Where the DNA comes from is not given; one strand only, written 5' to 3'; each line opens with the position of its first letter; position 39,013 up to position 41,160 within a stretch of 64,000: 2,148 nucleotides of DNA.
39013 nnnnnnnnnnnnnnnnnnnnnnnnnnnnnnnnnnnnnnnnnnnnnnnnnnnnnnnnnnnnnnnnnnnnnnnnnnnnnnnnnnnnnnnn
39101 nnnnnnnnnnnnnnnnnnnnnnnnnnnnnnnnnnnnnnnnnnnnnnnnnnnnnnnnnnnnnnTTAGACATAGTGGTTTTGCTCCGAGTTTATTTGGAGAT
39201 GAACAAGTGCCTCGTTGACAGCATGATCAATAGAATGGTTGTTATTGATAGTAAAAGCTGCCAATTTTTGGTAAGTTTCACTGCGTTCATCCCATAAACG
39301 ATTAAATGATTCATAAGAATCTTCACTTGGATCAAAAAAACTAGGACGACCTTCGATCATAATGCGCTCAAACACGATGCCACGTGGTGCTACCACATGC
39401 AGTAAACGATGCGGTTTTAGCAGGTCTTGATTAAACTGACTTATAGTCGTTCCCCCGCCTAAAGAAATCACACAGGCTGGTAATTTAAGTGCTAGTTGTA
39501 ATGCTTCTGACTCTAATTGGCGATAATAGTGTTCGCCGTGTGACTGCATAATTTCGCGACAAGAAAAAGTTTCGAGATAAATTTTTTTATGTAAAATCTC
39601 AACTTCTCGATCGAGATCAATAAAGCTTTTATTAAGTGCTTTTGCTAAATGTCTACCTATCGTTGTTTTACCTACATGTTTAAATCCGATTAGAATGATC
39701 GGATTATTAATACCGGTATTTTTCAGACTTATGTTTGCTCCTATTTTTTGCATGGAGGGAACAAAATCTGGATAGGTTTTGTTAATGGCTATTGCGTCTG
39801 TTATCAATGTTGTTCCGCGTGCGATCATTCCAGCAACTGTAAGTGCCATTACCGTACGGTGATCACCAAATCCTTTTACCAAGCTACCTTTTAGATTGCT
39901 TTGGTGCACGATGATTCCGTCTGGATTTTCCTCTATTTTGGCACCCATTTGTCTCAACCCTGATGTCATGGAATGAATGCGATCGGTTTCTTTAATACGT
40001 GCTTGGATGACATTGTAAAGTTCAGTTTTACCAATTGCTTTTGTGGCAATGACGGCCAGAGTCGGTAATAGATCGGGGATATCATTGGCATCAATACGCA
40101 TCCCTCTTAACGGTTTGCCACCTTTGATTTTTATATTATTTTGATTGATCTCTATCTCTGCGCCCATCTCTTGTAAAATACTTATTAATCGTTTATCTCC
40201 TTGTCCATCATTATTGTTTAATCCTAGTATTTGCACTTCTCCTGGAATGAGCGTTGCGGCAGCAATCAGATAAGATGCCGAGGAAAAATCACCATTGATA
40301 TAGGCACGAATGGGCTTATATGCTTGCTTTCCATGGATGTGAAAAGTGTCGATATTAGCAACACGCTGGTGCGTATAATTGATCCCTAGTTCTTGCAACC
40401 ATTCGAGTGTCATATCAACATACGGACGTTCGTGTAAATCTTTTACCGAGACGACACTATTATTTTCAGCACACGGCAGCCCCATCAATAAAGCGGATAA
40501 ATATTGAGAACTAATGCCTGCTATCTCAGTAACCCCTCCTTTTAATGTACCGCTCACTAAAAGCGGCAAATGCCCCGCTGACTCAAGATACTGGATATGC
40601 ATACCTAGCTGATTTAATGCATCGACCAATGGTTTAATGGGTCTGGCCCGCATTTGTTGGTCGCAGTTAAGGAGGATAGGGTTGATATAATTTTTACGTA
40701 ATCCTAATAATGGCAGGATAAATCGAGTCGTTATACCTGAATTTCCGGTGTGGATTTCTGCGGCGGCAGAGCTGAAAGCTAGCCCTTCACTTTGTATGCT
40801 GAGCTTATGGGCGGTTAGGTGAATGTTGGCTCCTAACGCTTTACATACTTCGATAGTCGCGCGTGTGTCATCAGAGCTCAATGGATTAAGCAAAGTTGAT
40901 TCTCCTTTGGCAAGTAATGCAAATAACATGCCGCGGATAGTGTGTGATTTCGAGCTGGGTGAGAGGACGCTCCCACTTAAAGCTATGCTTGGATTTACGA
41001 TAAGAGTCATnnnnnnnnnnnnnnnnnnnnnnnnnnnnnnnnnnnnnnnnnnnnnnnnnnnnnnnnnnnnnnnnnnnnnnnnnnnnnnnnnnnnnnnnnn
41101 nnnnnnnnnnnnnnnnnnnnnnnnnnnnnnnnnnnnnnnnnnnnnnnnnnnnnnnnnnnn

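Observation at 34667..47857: Complete chorismate-to-tryptophan supercluster: six aro genes covering all seven shikimate steps, including an aroA-aroK fusion, divergent from trpEGDCFBA and followed by trpR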

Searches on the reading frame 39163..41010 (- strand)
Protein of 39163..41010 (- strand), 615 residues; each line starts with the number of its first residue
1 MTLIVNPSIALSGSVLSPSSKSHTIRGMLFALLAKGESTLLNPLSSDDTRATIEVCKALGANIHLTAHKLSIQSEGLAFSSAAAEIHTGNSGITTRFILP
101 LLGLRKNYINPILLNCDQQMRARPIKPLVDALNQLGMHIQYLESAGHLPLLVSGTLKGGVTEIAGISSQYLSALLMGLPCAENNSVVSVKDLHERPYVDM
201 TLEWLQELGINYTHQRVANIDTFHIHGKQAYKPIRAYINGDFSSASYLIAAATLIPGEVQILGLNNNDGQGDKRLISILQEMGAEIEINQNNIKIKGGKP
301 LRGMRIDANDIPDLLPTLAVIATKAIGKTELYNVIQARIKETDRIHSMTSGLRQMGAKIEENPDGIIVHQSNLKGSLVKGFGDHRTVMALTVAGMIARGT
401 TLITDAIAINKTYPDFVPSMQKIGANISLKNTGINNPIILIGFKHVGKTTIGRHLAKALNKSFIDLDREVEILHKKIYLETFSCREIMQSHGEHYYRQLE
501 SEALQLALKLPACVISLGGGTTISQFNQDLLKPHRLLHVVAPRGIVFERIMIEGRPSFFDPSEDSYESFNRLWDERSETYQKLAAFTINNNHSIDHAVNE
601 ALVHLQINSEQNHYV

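Call 3: search_protein_families(library=ncbifam, proteins=[window:39163-41010:-])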
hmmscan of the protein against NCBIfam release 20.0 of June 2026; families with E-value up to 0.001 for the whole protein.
window:39163-41010:- (615 aa): 18 families
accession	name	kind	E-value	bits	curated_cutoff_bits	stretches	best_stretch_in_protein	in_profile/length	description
TIGR01356.1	aroA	equivalog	8e-121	403.7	287.25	1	14-425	2-414/415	3-phosphoshikimate 1-carboxyvinyltransferase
NF008816.0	PRK11860.1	equivalog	4.4e-82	276.2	943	1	9-465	13-473/662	bifunctional 3-phosphoshikimate 1-carboxyvinyltransferase/cytidylate kinase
NF011381.1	PRK14806.1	equivalog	5.6e-45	153.8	902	1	3-428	304-731/733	bifunctional prephenate dehydrogenase/3-phosphoshikimate 1-carboxyvinyltransferase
NF006873.0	PRK09369.1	subfamily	4.1e-32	111.4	297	1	3-429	4-416/419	UDP-N-acetylglucosamine 1-carboxyvinyltransferase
TIGR01072.1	murA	equivalog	2.7e-31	108.8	392.7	1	3-428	4-415/416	UDP-N-acetylglucosamine 1-carboxyvinyltransferase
NF010554.0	PRK13948.1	equivalog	4.2e-22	78.7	217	1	438-605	13-173/192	shikimate kinase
NF009470.0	PRK12830.1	equivalog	4.3e-22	78.4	552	1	3-430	4-415/417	UDP-N-acetylglucosamine 1-carboxyvinyltransferase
NF010553.0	PRK13947.1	equivalog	4.4e-22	79.1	204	1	438-603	4-163/173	shikimate kinase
NF010556.0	PRK13951.1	equivalog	8.3e-20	71.1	560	1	438-592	3-147/492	bifunctional shikimate kinase AroK/3-dehydroquinate synthase AroB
NF010552.0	PRK13946.1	equivalog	1.6e-18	67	186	1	432-606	20-188/198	shikimate kinase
NF002988.0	PRK03731.1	equivalog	6.8e-18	65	161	1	436-606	3-169/174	shikimate kinase AroL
NF006015.0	PRK08154.1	subfamily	1.4e-15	57.2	204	1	431-600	132-297/314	anaerobic benzoate catabolism transcriptional regulator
NF001866.0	PRK00625.1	equivalog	7e-14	52.4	142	1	438-596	3-154/173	shikimate kinase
NF040667.1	hom_kin_desulfo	exception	8.9e-14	51.7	197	1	438-601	3-158/163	homoserine kinase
NF010555.0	PRK13949.1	equivalog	3e-13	50.2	180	1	437-591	3-154/175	shikimate kinase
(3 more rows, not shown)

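Call 5: find_homologous_proteins(query=window:39163-41010:-)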
Query window:39163-41010:- (615 aa): 6179 proteins with E <= 0.001 among 8000 candidates; the best 120 are listed.
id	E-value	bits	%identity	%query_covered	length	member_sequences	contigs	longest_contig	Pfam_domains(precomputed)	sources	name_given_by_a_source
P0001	0.0e+0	1328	97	100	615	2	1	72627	PF00275.26,PF01202.29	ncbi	-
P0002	0.0e+0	1206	88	100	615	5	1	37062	PF00275.26,PF01202.29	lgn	-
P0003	0.0e+0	1191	87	100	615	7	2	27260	PF00275.26,PF01202.29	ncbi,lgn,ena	-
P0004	0.0e+0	1067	80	99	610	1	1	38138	PF00275.26,PF01202.29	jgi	jgi:3-phosphoshikimate 1-carboxyvinyltransferase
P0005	3.2e-280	949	70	100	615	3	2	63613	PF00275.26,PF01202.29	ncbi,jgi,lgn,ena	jgi:3-phosphoshikimate 1-carboxyvinyltransferase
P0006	5.9e-275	932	68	98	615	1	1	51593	PF00275.26,PF01202.29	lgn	-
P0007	2.6e-272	923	69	98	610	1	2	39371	PF00275.26,PF01202.29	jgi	jgi:3-phosphoshikimate 1-carboxyvinyltransferase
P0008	2.2e-265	900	67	98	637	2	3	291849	PF00275.26,PF01202.29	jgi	jgi:3-phosphoshikimate 1-carboxyvinyltransferase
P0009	3.3e-265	899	67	98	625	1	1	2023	PF00275.26,PF01202.29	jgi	jgi:3-phosphoshikimate 1-carboxyvinyltransferase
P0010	4.5e-265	899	67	99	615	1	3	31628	PF00275.26,PF01202.29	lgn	-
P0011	8.3e-265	898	67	98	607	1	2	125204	PF00275.26,PF01202.29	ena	-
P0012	1.1e-261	888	65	100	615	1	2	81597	PF00275.26,PF01202.29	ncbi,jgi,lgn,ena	-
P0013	5.2e-261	886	66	98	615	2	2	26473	PF00275.26,PF01202.29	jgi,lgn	-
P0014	3.4e-255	866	63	98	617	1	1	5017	PF00275.26,PF01202.29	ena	-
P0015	2.8e-254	863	64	98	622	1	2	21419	PF00275.26,PF01202.29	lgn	-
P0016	1.2e-253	861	62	100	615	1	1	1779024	PF00275.26,PF01202.29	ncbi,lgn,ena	-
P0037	7.1e-225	766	59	98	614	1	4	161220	PF00275.26,PF01202.29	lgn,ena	-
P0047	8.5e-209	713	54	98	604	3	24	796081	PF00275.26,PF01202.29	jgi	jgi:3-phosphoshikimate 1-carboxyvinyltransferase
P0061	1.6e-171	590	48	98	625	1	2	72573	PF00275.26,PF01202.29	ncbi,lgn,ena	-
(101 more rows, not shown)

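Call 8: find_related_loci(query=A1, collection=genome_contigs, flank=10000)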
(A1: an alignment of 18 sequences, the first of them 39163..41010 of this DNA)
Query A1 (615 aa) in genome_contigs; peptide patterns used: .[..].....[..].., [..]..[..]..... (x = any residue, [..] = any of these).
600 stretches matched a pattern (row limit reached: there are more); 595 encode a relative of the query (tblastn E <= 1e-3); the best 80 are kept; 80 distinct loci.
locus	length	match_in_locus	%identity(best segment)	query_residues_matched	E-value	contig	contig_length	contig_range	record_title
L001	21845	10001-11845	97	1-615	0e+0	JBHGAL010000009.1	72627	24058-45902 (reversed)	MAG: Wolbachia endosymbiont of Folsomia candida isolate MAG-FC1 sequence009, whole genome shotgun sequence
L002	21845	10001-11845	88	1-615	0e+0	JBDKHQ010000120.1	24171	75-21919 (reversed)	MAG: Pseudomonadota bacterium isolate flintriver_2019_sw_WHONDRS-S19S_0015_B_bin.75 scaffold_1371879, whole genome shotg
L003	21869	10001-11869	50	1-598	0e+0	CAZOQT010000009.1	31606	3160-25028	MAG TPA_asm: uncultured Candidatus Peribacteria bacterium isolate SRP278252_co2_755 genome assembly, contig: NODE_2769_l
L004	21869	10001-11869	49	1-598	0e+0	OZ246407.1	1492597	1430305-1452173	MAG: uncultured Candidatus Peribacteria bacterium isolate ERP124720_co1_61 genome assembly, chromosome: 1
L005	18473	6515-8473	48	1-602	0e+0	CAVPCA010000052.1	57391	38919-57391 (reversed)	MAG: uncultured proteobacterium isolate MFD10064.bin.2.12 genome assembly, contig: contig_7109, whole genome shotgun seq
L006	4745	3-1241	64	190-602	0e+0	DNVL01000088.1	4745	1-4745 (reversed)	MAG TPA_asm: Legionella sp. isolate UBA11403 contig_214391, whole genome shotgun sequence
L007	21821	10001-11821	48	1-605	4e-176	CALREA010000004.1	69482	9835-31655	MAG: Candidatus Peribacteria bacterium isolate MaH-04nov19-110 genome assembly, contig: MaH-04nov19-C697, whole genome s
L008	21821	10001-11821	48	1-605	6e-174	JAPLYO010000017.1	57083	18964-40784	MAG: Candidatus Peregrinibacteria bacterium isolate LacPavin_0818_WC45_MAG_45_40 LacPavin_0818_WC45_scaffold_37697, whol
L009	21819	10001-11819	60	1-602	0e+0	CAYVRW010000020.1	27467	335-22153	MAG TPA_asm: uncultured Coxiellaceae bacterium isolate SRP200132_co1_88 genome assembly, contig: NODE_2970_length_27467_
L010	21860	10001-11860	47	1-609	3e-171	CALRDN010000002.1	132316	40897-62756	MAG: Candidatus Peribacteria bacterium isolate TH-Jun18-30 genome assembly, contig: TH-Jun18-C127, whole genome shotgun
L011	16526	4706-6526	45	1-607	7e-168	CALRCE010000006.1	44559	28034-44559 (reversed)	MAG: Candidatus Peribacteria bacterium isolate Ike-50m-54 genome assembly, contig: Ike-50-c368, whole genome shotgun seq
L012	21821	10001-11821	48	1-605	2e-176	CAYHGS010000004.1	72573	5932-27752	MAG TPA_asm: uncultured Candidatus Peribacteria bacterium isolate ERP119702_co1_249 genome assembly, contig: NODE_272_le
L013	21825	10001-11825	59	1-605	0e+0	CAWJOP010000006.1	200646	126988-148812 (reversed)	MAG: uncultured Gammaproteobacteria bacterium isolate MFD04434.bin.1.124 genome assembly, contig: contig_48061, whole ge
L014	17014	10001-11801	59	1-600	0e+0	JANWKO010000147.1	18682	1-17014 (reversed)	MAG: Gammaproteobacteria bacterium isolate CRAIB_MAG95 c_000000067110, whole genome shotgun sequence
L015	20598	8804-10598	56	1-598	0e+0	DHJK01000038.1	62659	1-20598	MAG TPA_asm: Legionellales bacterium UBA4722 UBA4722_contig_152, whole genome shotgun sequence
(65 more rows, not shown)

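Call 13: list_cluster_members(proteins=[window:39163-41010:-, P0001, P0003, P0005, P0012, P0016, P0061, P0047])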
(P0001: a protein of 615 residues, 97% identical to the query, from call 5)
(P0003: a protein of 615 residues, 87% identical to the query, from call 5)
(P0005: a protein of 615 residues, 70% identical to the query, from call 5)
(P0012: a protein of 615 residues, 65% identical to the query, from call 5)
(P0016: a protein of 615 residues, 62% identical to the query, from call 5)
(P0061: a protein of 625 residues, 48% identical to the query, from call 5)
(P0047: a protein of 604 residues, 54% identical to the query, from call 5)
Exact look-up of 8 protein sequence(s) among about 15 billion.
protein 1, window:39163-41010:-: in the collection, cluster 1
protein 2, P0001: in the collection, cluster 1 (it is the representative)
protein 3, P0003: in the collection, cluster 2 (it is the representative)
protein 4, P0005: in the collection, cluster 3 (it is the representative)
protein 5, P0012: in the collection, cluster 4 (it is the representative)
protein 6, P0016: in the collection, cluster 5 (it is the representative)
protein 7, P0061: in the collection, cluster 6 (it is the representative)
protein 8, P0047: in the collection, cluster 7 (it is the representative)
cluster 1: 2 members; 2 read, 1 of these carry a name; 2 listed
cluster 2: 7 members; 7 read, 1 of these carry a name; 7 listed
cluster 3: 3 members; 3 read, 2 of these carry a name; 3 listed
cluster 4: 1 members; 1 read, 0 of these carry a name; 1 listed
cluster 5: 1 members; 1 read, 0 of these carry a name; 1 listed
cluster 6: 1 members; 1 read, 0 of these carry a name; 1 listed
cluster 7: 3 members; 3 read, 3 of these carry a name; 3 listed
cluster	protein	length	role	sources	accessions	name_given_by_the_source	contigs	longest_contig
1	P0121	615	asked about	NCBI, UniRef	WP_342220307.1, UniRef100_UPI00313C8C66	3-phosphoshikimate 1-carboxyvinyltransferase [Rickettsiella endosymbiont of Miltochrista ... | 3-phosphoshikimate 1-carboxyvinyltransferase n=1 Tax=Rickettsiella endosymbiont of ...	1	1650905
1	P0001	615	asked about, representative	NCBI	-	-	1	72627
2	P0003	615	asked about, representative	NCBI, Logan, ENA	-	-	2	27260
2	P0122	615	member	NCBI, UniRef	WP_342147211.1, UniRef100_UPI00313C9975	3-phosphoshikimate 1-carboxyvinyltransferase [Rickettsiella endosymbiont of Aleochara ... | 3-phosphoshikimate 1-carboxyvinyltransferase n=1 Tax=Rickettsiella endosymbiont of ...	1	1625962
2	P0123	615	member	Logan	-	-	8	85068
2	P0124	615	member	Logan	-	-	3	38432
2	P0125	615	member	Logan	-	-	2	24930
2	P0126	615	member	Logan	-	-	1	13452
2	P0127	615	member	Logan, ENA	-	-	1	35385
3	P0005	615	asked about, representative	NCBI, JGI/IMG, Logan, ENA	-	3-phosphoshikimate 1-carboxyvinyltransferase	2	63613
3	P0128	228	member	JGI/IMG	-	shikimate kinase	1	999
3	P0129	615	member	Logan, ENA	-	-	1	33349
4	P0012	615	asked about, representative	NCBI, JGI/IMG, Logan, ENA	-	-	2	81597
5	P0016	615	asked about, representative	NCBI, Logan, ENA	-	-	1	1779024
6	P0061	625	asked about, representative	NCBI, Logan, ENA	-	-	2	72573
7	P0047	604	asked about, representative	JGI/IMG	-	3-phosphoshikimate 1-carboxyvinyltransferase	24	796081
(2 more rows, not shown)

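Call 14: find_encoding_contigs(protein=P0016, flank=10000, max_places=2)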
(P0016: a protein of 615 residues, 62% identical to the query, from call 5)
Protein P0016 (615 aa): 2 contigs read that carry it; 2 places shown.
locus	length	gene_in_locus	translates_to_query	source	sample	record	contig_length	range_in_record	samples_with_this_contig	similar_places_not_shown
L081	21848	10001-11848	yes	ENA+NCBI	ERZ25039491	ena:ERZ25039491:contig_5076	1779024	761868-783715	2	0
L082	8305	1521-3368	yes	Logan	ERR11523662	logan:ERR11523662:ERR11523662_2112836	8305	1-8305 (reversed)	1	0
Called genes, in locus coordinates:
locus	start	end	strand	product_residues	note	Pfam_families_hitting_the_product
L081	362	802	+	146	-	-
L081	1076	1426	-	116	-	-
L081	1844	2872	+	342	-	PF01797:Y1_Tnp, PF08299:Bac_DnaA_C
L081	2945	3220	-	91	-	PF01371:Trp_repressor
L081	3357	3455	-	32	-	-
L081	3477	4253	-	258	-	PF00290:Trp_syntA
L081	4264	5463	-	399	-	PF00291:PALP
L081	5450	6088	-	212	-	PF00697:PRAI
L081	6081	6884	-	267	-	PF00218:IGPS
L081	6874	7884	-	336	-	PF02885:Glycos_trans_3N, PF00591:Glycos_transf_3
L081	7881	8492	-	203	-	PF00117:GATase, PF07722:Peptidase_C26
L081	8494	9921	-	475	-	PF04715:, PF00425:Chorismate_bind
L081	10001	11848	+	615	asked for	PF00275:EPSP_synthase, PF01202:SKI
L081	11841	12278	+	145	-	PF01220:DHquinase_II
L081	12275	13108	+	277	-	PF08501:Shikimate_dh_N, PF01488:Shikimate_DH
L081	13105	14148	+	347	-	PF00793:DAHP_synth_1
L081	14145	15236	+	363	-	PF13685:Fe-ADH_2, PF01761:DHQ_synthase, PF24621:DHQS_C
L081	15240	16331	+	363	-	PF01264:Chorismate_synt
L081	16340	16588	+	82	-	-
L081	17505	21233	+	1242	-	PF27087:LRR_TMOD-LMOD (faint), PF13516:LRR_6 (faint)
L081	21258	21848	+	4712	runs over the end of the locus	PF05593:RHS_repeat (weak)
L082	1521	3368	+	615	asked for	PF00275:EPSP_synthase, PF01202:SKI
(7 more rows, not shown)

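Call 15: find_encoding_contigs(protein=P0005, flank=10000, max_places=2)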
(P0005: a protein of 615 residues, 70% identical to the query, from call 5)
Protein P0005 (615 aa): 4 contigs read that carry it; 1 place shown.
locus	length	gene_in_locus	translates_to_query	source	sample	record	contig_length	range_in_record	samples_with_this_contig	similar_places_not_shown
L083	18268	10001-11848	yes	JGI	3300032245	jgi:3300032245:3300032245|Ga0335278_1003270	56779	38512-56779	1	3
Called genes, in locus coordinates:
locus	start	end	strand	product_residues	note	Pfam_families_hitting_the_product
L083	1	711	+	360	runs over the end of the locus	PF00953:Glycos_transf_4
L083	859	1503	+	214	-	PF04356:DUF489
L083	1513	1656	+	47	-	-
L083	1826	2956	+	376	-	PF03435:Sacchrp_dh_NADP (weak)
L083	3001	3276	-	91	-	PF01371:Trp_repressor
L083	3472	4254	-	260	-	PF00290:Trp_syntA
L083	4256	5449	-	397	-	PF00291:PALP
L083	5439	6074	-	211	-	PF00697:PRAI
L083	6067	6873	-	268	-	PF00218:IGPS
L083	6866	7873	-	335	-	PF02885:Glycos_trans_3N, PF00591:Glycos_transf_3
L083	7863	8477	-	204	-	PF00117:GATase, PF07722:Peptidase_C26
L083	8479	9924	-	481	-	PF04715:, PF00425:Chorismate_bind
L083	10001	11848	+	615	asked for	PF00275:EPSP_synthase, PF01202:SKI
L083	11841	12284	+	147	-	PF01220:DHquinase_II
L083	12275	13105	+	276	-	PF08501:Shikimate_dh_N, PF01488:Shikimate_DH (weak)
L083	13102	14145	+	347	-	PF00793:DAHP_synth_1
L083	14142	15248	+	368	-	PF13685:Fe-ADH_2, PF01761:DHQ_synthase, PF24621:DHQS_C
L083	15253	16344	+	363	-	PF01264:Chorismate_synt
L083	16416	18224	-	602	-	PF11924:IAT_beta (faint)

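Call 16: find_encoding_contigs(protein=P0012, flank=10000, max_places=2)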
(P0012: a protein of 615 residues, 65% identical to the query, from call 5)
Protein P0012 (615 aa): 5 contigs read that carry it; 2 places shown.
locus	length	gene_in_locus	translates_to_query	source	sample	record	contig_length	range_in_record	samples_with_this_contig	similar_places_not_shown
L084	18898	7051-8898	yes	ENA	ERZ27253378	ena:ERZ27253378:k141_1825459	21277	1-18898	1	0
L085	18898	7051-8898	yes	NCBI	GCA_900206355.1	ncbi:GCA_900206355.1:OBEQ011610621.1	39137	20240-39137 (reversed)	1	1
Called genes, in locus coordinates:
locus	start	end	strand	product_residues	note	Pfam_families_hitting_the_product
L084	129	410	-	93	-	PF01371:Trp_repressor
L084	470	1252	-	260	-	PF00290:Trp_syntA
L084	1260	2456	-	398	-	PF00291:PALP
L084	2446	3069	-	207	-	PF00697:PRAI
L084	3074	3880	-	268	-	PF00218:IGPS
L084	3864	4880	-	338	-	PF02885:Glycos_trans_3N, PF00591:Glycos_transf_3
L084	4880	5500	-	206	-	PF00117:GATase, PF07722:Peptidase_C26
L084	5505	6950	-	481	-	PF04715:, PF00425:Chorismate_bind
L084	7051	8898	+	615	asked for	PF00275:EPSP_synthase, PF01202:SKI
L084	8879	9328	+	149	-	PF01220:DHquinase_II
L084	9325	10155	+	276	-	PF08501:Shikimate_dh_N, PF01488:Shikimate_DH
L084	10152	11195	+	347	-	PF00793:DAHP_synth_1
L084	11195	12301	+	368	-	PF13685:Fe-ADH_2, PF01761:DHQ_synthase, PF24621:DHQS_C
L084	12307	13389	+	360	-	PF01264:Chorismate_synt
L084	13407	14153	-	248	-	-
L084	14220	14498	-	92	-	-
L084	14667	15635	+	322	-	PF02625:XdhC_CoxI, PF13478:XdhC_C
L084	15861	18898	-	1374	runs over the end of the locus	PF00111:Fer2, PF01799:Fer2_2, PF00941:FAD_binding_5, PF03450:CO_deh_flav_C, PF01315:Ald_Xan_dh_C, PF02738:MoCoBD_1, PF20256:MoCoBD_2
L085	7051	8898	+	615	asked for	PF00275:EPSP_synthase, PF01202:SKI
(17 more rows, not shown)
